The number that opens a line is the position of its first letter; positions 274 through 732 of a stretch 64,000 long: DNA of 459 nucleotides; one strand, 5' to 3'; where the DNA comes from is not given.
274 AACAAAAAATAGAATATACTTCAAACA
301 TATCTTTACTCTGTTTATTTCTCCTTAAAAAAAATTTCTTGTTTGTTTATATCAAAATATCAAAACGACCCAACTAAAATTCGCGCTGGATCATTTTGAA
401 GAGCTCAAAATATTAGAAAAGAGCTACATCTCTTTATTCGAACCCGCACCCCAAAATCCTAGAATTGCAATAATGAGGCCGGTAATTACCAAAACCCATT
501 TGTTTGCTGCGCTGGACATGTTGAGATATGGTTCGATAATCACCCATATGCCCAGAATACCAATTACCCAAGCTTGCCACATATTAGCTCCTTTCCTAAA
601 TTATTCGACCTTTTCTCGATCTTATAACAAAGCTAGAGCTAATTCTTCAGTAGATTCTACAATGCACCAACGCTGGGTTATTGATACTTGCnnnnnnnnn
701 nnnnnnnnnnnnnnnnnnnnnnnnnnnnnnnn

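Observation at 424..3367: Heliorhodopsin translationally coupled to an ABC-2 exporter cassette (PLDc_N - ABC ATPase - ABC-2 permease - HeR - small 2TM protein)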

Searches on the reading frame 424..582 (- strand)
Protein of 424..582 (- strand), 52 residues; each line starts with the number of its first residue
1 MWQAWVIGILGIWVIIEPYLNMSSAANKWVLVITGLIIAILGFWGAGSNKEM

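Call 3: search_protein_families(library=pfam, proteins=[window:424-582:-], max_evalue=0.01)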
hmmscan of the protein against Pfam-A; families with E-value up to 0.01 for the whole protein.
window:424-582:- (52 aa): 1 family
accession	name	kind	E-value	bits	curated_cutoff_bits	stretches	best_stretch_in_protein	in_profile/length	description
PF03779.20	SPW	-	2.5e-05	25.1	31.5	1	2-42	52-92/93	SPW repeat domain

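Call 25: search_protein_families(library=ncbifam, proteins=[window:424-582:-], max_evalue=0.01)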
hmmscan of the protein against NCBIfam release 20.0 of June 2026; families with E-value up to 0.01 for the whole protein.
window:424-582:- (52 aa): 0 families
